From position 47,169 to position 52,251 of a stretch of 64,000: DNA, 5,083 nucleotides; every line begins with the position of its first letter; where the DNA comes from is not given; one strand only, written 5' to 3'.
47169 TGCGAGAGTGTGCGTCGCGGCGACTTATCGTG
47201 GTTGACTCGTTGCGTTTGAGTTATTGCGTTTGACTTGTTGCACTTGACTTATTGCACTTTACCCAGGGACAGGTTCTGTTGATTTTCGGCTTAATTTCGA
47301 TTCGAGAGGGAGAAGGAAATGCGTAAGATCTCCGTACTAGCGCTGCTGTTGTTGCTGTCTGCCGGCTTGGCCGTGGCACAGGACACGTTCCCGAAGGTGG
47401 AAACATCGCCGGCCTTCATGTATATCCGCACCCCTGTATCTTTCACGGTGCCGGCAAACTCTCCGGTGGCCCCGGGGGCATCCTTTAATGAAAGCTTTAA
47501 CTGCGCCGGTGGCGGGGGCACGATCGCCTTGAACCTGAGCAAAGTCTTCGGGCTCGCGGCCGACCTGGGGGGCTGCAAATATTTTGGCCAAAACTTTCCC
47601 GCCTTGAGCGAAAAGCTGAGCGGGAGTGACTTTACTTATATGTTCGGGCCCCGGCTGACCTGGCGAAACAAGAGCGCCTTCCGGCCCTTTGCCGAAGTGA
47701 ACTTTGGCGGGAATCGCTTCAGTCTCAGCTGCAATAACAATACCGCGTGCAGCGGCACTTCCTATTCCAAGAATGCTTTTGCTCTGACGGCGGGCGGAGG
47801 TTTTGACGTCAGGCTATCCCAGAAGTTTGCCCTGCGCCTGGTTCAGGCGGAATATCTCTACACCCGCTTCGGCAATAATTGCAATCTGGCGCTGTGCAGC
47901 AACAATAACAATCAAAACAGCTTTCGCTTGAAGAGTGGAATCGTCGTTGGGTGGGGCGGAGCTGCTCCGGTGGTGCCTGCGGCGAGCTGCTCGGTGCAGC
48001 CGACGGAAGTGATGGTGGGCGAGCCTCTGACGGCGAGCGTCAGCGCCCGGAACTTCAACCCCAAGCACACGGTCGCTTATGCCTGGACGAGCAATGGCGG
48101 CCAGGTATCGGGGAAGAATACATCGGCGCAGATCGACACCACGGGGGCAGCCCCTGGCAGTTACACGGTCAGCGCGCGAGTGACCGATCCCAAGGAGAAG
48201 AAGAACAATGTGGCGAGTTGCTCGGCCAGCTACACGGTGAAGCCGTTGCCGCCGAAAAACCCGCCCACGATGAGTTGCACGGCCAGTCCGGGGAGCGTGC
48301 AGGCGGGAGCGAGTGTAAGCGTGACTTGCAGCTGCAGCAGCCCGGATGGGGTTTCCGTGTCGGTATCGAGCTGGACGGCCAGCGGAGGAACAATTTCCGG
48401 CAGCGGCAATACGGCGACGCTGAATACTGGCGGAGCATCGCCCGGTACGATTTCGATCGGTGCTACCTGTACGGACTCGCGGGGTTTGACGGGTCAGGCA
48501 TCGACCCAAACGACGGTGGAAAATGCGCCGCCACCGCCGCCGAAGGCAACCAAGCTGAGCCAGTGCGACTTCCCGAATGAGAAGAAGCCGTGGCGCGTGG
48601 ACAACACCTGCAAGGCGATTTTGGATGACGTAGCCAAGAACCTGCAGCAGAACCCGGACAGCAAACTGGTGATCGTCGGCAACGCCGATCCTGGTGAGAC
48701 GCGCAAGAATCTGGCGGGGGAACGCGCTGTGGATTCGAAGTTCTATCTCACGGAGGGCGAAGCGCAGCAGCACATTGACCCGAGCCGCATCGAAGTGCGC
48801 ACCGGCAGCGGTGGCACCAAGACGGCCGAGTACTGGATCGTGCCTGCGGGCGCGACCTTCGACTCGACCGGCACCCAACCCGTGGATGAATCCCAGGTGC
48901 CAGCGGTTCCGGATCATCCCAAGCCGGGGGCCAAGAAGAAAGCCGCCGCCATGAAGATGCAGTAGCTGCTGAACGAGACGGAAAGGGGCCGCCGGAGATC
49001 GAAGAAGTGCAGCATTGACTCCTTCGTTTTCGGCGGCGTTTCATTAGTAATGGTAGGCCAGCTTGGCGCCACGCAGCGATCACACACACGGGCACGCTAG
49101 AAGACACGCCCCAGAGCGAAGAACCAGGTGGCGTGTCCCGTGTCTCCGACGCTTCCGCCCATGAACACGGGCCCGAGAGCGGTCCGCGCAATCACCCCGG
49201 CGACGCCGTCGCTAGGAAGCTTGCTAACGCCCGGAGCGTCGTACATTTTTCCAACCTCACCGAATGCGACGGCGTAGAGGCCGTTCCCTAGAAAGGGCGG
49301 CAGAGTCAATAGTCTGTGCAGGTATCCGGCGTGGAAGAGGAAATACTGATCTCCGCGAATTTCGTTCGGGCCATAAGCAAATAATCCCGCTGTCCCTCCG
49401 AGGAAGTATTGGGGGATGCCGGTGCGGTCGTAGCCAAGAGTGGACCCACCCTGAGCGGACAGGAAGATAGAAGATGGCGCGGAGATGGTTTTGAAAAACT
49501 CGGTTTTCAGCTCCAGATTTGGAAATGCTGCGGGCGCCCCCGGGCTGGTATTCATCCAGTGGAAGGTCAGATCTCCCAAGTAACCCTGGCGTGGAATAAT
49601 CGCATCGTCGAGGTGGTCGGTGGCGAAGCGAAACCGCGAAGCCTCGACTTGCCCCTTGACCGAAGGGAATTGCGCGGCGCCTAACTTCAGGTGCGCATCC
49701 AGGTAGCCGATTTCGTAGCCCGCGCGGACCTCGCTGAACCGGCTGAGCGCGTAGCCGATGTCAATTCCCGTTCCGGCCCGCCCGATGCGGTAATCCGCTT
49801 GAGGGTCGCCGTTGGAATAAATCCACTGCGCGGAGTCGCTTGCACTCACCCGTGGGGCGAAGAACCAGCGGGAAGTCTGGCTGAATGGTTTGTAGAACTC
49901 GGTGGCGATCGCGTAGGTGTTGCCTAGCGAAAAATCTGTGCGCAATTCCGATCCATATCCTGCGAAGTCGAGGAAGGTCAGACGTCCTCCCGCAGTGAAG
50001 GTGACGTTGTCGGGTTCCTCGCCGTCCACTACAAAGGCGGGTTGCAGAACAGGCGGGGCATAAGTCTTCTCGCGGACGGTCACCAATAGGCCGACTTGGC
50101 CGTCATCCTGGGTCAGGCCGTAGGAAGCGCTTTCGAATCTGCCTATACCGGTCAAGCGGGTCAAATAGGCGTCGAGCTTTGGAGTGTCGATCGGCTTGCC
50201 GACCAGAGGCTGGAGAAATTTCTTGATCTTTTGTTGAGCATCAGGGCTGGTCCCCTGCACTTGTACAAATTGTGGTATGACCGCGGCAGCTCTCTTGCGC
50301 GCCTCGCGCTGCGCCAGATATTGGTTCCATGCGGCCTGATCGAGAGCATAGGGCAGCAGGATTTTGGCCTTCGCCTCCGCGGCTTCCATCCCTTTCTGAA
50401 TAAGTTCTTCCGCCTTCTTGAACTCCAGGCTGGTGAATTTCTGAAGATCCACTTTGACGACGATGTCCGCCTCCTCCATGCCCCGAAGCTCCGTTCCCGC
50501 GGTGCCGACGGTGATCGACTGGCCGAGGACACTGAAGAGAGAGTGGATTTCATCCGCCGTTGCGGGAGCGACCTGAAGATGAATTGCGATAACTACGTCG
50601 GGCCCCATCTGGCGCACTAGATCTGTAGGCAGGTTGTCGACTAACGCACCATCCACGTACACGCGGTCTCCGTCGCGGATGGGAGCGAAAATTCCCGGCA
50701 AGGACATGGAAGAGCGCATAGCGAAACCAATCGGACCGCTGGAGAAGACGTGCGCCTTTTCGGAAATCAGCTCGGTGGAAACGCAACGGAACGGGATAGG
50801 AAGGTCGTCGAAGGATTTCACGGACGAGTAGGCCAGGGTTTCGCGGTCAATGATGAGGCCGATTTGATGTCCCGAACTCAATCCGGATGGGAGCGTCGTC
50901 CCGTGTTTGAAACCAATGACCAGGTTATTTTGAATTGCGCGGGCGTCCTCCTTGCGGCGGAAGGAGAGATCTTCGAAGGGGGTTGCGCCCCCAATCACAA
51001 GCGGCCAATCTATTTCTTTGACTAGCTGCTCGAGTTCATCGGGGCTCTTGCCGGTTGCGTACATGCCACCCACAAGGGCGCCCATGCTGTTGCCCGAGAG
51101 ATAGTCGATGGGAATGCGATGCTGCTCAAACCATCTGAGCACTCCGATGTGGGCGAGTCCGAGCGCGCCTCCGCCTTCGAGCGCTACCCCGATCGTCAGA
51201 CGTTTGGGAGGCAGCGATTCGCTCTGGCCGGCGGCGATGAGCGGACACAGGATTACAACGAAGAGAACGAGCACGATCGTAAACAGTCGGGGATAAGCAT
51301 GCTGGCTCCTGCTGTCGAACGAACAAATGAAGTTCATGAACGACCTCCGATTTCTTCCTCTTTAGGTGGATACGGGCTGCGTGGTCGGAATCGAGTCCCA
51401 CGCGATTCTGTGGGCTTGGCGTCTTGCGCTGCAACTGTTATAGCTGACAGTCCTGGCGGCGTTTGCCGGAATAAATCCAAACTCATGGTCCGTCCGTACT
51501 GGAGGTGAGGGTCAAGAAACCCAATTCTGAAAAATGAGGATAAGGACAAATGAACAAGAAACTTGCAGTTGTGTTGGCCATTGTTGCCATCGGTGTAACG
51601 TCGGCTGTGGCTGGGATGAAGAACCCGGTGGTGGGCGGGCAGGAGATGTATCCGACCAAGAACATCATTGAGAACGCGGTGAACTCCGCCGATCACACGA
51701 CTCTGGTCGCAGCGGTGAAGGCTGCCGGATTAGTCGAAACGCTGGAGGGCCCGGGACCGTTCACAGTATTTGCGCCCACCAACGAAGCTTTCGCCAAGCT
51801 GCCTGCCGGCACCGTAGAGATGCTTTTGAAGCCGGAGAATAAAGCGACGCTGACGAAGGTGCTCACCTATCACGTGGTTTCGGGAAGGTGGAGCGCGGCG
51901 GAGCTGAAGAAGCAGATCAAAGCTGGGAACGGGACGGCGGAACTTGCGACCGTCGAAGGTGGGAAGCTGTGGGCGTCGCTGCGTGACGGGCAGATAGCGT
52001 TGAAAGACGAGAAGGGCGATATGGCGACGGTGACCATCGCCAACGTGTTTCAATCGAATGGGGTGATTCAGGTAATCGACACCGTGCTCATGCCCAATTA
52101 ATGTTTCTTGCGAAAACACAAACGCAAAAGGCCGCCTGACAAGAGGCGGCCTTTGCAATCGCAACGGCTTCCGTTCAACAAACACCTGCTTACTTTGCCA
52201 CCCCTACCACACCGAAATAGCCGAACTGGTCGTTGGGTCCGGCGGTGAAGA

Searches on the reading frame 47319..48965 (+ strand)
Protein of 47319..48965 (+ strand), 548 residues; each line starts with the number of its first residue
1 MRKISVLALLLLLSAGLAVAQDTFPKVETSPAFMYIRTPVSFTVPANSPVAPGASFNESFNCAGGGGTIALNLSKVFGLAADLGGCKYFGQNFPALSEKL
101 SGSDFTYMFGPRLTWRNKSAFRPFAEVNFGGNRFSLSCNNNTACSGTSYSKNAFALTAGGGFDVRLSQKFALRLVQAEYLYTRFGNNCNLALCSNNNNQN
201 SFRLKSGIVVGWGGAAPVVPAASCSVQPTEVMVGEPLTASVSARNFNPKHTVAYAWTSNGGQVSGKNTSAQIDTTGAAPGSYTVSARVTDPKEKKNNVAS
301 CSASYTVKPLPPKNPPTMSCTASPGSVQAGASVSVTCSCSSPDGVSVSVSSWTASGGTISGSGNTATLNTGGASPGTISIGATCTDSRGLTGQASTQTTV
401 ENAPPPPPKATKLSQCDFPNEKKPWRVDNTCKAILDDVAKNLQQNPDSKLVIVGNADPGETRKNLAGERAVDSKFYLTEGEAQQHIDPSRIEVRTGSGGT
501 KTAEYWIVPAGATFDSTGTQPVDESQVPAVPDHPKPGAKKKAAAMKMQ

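Call 60: search_protein_families(library=pfam, proteins=[window:47319-48965:+], max_evalue=0.01)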
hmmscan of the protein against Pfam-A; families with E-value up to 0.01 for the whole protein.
window:47319-48965:+ (548 aa): 5 families
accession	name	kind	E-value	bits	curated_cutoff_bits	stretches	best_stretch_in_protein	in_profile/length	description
PF13505.12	OMP_b-brl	-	1.8e-08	35.2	28.7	1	7-186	3-157/175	Outer membrane protein beta-barrel domain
PF00801.26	PKD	-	1.3e-05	25.5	23.5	1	227-297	7-74/80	PKD domain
PF18911.6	PKD_4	-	5e-05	23.7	27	1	220-299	4-79/85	PKD domain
PF22352.2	K319L-like_PKD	-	5.1e-05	23.6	27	0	237-295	16-75/84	K319L-like, PKD domain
PF13927.12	Ig_3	-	0.0019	19.1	30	0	315-375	1-56/78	Immunoglobulin domain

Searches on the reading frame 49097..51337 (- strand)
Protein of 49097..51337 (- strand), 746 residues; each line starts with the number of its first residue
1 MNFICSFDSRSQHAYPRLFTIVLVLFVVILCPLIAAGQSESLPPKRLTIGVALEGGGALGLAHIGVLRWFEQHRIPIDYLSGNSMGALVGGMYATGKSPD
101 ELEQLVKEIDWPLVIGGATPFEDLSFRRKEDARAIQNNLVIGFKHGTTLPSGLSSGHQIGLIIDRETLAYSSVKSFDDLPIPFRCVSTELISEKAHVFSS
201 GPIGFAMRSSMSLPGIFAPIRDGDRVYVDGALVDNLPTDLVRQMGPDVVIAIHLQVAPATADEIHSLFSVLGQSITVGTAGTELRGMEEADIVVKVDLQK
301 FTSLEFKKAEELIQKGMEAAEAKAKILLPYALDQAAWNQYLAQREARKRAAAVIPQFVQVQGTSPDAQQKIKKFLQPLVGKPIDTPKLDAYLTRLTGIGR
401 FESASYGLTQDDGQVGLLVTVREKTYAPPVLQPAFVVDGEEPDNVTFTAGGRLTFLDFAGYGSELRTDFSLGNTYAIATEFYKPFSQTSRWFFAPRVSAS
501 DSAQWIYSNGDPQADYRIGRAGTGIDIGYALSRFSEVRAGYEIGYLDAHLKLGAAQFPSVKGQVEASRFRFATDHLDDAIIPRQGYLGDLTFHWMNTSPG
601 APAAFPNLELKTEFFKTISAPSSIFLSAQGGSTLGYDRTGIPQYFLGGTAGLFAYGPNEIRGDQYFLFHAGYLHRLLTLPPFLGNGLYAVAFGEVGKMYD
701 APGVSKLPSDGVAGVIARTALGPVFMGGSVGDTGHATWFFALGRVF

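Call 60: search_protein_families(library=pfam, proteins=[window:49097-51337:-], max_evalue=0.01)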
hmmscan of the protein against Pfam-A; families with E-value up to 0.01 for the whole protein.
window:49097-51337:- (746 aa): 2 families
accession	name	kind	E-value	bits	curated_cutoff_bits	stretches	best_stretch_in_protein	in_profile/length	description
PF01734.28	Patatin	-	1.9e-25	90.6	27.7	1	52-240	2-189/191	Patatin-like phospholipase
PF01103.29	Omp85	-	4.3e-10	40.1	24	1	458-700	2-263/325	Omp85 superfamily domain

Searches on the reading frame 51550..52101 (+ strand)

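Call 60: search_protein_families(library=pfam, proteins=[window:51550-52101:+], max_evalue=0.01)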
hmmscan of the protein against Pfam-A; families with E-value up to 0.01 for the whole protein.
window:51550-52101:+ (183 aa): 2 families
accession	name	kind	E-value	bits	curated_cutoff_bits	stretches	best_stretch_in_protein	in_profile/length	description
PF02469.27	Fasciclin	-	1.3e-34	119.4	22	1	48-182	2-123/123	Fasciclin domain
PF13464.11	RodZ_C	-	0.0099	16.2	23.9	0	44-74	12-42/72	RodZ C-terminal domain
